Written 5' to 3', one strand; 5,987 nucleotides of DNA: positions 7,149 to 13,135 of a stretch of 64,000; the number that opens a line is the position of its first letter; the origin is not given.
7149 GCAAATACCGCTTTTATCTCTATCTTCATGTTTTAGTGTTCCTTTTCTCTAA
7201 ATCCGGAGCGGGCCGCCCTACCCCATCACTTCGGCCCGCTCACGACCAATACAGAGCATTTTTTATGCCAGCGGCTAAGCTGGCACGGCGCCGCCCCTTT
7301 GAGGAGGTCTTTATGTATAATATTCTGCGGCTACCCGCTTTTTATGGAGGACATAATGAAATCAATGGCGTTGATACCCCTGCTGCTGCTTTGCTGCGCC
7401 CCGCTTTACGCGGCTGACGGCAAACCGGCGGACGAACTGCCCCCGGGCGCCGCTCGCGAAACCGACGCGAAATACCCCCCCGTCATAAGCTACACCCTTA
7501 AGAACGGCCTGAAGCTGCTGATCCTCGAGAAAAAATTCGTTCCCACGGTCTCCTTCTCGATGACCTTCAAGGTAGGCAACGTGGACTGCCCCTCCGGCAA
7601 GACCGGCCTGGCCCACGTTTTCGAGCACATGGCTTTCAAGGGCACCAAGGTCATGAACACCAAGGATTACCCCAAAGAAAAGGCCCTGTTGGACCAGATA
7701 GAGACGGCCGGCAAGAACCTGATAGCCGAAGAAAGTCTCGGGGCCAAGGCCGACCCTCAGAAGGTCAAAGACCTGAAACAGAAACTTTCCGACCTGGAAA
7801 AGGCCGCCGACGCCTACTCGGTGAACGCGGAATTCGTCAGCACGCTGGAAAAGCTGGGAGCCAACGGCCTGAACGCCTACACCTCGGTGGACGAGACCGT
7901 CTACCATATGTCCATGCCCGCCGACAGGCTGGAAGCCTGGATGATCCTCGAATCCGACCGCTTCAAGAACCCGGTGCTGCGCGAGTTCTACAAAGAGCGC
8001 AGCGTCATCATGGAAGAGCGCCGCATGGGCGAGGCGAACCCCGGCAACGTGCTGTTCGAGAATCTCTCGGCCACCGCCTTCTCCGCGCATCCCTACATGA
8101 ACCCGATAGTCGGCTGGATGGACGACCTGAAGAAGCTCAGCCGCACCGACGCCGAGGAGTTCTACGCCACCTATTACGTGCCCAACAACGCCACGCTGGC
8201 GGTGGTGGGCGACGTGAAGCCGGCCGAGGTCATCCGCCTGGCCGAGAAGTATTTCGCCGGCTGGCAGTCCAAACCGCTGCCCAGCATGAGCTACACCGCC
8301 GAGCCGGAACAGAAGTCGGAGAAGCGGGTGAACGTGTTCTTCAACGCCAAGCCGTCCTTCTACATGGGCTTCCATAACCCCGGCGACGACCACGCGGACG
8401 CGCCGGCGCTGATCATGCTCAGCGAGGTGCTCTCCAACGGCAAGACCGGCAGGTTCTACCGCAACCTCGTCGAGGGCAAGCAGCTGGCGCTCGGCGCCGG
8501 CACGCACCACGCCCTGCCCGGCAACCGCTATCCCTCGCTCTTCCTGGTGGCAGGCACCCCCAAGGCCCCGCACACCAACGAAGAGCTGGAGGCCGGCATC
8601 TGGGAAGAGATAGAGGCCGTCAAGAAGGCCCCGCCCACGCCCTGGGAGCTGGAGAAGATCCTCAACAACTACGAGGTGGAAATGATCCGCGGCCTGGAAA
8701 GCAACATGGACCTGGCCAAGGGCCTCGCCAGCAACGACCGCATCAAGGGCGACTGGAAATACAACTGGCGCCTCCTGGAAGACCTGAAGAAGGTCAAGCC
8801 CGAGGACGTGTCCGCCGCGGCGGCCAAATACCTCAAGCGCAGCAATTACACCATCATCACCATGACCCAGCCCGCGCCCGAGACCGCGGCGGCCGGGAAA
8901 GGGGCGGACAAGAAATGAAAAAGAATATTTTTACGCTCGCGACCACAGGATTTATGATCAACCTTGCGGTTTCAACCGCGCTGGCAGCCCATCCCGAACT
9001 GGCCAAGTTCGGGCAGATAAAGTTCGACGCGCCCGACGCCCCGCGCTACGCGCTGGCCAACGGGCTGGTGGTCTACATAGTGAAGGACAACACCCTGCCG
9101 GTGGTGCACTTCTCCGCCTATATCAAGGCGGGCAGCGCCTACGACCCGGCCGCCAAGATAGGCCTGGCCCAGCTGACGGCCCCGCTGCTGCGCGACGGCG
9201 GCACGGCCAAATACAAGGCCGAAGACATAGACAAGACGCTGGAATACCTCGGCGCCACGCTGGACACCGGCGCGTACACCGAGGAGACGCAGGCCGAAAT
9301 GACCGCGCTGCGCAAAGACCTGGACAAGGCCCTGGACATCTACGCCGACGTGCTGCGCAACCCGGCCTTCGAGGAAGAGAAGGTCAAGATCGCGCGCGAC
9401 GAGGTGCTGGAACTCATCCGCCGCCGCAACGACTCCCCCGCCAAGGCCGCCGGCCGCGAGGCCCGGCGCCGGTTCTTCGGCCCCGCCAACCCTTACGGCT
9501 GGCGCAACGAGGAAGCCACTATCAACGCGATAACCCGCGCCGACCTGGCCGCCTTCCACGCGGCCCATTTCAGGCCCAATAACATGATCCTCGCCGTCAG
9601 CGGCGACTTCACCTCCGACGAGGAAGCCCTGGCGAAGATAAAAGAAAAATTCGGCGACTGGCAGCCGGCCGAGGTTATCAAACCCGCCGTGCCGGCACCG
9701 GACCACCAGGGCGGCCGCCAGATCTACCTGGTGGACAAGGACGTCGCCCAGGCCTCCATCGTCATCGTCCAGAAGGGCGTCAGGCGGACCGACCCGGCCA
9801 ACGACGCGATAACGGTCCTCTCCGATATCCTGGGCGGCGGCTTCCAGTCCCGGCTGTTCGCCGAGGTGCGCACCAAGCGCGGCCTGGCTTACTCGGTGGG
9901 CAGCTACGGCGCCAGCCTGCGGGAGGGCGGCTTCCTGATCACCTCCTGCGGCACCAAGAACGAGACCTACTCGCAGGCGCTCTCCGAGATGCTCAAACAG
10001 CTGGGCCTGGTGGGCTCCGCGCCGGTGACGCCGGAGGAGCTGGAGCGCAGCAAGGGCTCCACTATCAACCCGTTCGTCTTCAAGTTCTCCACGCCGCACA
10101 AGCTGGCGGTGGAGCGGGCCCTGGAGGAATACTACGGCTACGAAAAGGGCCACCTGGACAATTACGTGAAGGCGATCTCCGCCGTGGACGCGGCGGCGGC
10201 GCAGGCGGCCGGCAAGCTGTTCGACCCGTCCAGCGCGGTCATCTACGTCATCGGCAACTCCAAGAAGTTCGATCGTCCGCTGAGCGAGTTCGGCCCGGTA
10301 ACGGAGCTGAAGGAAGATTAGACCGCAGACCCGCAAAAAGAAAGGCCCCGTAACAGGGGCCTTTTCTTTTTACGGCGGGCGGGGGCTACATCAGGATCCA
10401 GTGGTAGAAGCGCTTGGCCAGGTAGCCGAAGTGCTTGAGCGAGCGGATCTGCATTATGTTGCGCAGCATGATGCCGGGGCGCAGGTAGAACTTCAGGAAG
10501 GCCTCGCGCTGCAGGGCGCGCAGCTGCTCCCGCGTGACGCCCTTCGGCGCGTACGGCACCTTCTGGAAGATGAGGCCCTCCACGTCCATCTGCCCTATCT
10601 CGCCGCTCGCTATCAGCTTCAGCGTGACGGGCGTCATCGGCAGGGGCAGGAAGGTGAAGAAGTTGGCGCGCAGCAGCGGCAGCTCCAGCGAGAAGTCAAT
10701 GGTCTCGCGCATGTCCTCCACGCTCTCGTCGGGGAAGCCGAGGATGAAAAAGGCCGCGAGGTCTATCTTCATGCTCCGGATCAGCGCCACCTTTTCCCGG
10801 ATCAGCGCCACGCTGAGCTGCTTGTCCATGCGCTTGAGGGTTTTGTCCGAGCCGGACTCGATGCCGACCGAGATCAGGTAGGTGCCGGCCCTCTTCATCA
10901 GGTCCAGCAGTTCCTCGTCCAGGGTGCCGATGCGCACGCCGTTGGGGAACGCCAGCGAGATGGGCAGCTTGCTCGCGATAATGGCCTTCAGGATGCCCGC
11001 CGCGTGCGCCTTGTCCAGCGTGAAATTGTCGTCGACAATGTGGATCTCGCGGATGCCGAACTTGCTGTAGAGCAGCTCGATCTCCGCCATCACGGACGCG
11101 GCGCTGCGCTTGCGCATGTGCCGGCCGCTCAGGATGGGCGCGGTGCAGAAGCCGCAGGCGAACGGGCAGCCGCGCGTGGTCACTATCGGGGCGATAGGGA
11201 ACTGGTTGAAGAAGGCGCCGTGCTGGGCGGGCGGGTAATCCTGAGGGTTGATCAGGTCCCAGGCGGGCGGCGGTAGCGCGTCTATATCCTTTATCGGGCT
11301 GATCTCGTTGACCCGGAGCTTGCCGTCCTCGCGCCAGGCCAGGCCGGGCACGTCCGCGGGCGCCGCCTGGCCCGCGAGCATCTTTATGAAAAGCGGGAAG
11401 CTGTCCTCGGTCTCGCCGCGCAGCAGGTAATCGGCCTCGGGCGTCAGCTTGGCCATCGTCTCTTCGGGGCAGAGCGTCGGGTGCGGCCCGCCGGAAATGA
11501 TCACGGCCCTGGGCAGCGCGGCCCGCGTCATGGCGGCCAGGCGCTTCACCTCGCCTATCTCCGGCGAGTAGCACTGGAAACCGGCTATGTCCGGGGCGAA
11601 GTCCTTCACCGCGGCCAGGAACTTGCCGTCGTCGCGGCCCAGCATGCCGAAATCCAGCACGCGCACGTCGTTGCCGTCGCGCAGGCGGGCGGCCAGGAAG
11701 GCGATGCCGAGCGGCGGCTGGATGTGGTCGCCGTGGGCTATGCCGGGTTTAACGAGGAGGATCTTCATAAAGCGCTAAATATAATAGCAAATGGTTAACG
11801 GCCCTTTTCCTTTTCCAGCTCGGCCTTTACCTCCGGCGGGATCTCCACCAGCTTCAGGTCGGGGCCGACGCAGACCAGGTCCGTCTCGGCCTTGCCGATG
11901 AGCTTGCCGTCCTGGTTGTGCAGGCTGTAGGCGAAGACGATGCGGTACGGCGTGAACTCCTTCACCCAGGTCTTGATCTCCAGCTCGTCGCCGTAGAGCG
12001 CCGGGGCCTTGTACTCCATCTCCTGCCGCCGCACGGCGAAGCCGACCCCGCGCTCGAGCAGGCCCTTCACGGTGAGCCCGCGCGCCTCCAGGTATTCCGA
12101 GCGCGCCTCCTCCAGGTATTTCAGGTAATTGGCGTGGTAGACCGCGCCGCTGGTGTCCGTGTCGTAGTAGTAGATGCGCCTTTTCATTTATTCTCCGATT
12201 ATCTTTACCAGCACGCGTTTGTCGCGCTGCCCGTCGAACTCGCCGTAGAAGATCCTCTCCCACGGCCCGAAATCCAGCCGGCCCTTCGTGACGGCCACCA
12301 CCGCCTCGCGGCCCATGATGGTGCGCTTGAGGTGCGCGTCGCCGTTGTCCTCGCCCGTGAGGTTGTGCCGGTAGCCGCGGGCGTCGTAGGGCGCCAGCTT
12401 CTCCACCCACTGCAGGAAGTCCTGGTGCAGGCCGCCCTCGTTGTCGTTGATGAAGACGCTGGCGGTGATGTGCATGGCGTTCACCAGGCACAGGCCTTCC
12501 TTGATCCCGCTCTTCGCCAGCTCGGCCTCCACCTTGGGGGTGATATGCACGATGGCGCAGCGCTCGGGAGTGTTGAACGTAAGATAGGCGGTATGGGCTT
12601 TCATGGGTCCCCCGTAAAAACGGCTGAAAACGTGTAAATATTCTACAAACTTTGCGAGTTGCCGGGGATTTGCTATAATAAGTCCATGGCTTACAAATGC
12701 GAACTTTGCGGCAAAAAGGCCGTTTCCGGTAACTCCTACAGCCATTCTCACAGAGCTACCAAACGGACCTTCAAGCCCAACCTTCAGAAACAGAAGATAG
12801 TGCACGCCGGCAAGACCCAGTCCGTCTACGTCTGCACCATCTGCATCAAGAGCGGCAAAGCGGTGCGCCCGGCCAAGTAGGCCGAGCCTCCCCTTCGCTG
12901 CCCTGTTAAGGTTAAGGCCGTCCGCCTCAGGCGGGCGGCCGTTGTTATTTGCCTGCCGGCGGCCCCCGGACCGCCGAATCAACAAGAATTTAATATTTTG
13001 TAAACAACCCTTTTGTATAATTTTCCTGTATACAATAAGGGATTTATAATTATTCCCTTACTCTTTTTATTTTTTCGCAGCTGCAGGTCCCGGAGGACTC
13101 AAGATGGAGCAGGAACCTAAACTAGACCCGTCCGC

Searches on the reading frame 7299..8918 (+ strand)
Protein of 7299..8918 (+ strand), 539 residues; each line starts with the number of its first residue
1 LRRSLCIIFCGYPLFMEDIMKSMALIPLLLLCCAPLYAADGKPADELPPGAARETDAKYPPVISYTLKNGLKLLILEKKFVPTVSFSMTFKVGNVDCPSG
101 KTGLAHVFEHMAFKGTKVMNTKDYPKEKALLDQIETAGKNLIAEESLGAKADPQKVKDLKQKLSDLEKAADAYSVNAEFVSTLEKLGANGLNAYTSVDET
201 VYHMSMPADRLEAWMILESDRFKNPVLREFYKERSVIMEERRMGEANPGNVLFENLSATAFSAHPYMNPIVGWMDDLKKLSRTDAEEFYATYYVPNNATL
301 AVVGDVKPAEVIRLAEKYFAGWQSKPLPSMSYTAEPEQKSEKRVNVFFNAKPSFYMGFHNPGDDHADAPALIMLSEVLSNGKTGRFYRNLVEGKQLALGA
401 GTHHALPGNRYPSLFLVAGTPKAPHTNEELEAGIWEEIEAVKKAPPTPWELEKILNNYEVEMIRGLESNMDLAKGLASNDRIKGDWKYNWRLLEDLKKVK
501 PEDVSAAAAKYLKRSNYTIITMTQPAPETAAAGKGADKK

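Call 25: search_protein_families(library=pfam, proteins=[window:7299-8918:+], max_evalue=0.01)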
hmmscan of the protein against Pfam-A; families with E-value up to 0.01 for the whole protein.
window:7299-8918:+ (539 aa): 2 families
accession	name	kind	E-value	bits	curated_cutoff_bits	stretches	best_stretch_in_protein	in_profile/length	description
PF05193.26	Peptidase_M16_C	-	2.8e-33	115.8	23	1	279-457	1-180/181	Peptidase M16 inactive domain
PF00675.25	Peptidase_M16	-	3.4e-20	72.9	22.3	2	175-271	50-146/149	Insulinase (Peptidase family M16)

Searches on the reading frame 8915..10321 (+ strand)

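Call 25: search_protein_families(library=pfam, proteins=[window:8915-10321:+], max_evalue=0.01)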
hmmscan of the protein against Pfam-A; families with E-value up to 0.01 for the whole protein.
window:8915-10321:+ (468 aa): 2 families
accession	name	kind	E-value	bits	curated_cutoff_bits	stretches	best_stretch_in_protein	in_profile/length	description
PF05193.26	Peptidase_M16_C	-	5.2e-41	140.9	23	1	206-380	2-178/181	Peptidase M16 inactive domain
PF00675.25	Peptidase_M16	-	5.7e-17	62.4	22.3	1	55-175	4-123/149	Insulinase (Peptidase family M16)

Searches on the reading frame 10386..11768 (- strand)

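Call 25: search_protein_families(library=pfam, proteins=[window:10386-11768:-], max_evalue=0.01)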
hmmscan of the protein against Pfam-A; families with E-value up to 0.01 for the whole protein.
window:10386-11768:- (460 aa): 2 families
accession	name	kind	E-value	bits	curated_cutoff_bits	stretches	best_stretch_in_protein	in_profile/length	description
PF04055.27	Radical_SAM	-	2e-23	83.8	29.5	1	195-359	1-165/166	Radical SAM superfamily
PF02310.24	B12-binding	-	5.4e-19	68.6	32.1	1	11-125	6-118/121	B12 binding domain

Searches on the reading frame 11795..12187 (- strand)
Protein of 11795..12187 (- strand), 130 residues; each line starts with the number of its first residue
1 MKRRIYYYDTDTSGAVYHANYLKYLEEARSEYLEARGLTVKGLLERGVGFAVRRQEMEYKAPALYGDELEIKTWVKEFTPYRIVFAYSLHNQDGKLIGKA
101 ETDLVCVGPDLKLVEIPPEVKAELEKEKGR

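Call 25: search_protein_families(library=pfam, proteins=[window:11795-12187:-], max_evalue=0.01)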
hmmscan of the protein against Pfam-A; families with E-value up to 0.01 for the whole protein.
window:11795-12187:- (130 aa): 4 families
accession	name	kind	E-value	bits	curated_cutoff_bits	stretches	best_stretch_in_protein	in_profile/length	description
PF13279.12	4HBT_2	-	1.2e-19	71.4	25.5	1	8-124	4-122/122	Thioesterase-like superfamily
PF03061.28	4HBT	-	3e-14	53.5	20.6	1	14-96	2-77/79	Thioesterase superfamily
PF01643.23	Acyl-ACP_TE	-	7.6e-08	32.6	23.7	1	4-123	9-130/131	Acyl-ACP thioesterase N-terminal domain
PF22636.2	FlK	-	0.0035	17.9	27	1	44-103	38-96/103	Fluoroacetyl-CoA-specific thioesterase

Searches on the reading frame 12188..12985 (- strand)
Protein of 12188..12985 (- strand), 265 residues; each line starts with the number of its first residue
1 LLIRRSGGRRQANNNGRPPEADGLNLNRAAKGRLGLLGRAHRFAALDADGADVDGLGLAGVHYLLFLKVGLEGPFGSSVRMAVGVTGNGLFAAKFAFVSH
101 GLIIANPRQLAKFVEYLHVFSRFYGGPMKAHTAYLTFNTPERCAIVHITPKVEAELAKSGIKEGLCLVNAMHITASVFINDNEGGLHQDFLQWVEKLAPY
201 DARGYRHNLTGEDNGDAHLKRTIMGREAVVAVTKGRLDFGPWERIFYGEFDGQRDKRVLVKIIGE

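Call 8: search_protein_families(library=pfam, proteins=[window:12188-12985:-], max_evalue=0.001)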
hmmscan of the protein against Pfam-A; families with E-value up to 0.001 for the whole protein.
window:12188-12985:- (265 aa): 1 family
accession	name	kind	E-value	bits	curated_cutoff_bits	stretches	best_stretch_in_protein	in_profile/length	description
PF01894.22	UPF0047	-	1e-36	126.1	27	1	148-262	2-117/117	Uncharacterised protein family UPF0047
